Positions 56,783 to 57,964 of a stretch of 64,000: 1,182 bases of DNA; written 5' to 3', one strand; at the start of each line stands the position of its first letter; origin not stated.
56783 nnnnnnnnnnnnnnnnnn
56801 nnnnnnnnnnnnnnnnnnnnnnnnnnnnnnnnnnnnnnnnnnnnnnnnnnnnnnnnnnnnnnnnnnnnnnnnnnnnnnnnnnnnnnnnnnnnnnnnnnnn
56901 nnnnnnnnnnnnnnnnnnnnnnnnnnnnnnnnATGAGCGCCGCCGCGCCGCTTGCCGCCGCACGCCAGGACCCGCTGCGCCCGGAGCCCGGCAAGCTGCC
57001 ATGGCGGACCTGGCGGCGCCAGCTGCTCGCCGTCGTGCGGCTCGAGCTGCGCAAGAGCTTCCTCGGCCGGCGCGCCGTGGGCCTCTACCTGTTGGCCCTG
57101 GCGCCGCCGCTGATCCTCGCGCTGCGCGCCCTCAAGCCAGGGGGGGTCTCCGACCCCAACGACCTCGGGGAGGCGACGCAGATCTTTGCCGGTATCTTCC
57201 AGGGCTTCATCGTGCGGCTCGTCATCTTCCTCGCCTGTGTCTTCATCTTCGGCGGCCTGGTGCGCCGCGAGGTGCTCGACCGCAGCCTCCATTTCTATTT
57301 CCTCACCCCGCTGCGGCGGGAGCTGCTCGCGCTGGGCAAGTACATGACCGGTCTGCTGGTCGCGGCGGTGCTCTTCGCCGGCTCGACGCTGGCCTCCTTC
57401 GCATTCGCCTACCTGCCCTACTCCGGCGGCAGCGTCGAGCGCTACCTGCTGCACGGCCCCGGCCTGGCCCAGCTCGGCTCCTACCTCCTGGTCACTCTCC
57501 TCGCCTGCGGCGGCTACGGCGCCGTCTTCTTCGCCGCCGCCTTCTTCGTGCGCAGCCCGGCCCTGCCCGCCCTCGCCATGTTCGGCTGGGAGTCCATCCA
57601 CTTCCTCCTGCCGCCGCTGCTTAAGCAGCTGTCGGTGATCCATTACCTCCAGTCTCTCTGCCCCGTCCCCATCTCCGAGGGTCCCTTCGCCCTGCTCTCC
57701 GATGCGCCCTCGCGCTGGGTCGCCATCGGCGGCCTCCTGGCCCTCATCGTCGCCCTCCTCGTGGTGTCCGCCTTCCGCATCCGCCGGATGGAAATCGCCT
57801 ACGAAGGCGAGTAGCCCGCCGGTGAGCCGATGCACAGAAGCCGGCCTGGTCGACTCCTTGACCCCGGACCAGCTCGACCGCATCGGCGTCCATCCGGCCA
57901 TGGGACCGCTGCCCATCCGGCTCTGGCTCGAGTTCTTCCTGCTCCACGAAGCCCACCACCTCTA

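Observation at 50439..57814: ECF sigma / giant zinc-anti-sigma factor followed by two ABC-2 exporter pairs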

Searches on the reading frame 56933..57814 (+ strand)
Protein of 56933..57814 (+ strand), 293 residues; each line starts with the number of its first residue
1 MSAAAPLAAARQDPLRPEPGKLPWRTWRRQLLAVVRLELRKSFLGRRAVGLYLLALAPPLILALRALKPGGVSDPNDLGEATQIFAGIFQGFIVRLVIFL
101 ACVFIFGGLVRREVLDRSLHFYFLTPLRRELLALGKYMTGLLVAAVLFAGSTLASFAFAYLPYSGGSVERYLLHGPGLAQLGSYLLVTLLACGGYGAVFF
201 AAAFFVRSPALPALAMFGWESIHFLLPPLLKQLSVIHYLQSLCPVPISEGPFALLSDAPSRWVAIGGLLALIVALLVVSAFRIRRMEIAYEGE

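Call 3: search_protein_families(library=pfam, proteins=[window:56933-57814:+], max_evalue=0.01)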
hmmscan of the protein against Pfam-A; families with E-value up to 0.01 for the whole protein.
window:56933-57814:+ (293 aa): 1 family
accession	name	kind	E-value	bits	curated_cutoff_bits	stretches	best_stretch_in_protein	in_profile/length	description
PF12698.13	ABC2_membrane_3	-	0.0001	21.9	31.6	1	77-213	153-272/347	ABC-2 family transporter protein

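Call 4: search_protein_families(library=ncbifam, proteins=[window:56933-57814:+], max_evalue=0.01)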
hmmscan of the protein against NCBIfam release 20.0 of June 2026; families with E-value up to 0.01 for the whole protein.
window:56933-57814:+ (293 aa): 0 families

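Call 30: search_solved_structures(query=window:56933-57814:+, max_evalue=10)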
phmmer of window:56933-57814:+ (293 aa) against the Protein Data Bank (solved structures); distinct sequences matched with E-value up to 10: 1.
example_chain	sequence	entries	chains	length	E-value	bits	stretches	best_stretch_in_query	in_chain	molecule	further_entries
6vwq_A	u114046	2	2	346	1.1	12.2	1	166-219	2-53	Clavaminate synthase 3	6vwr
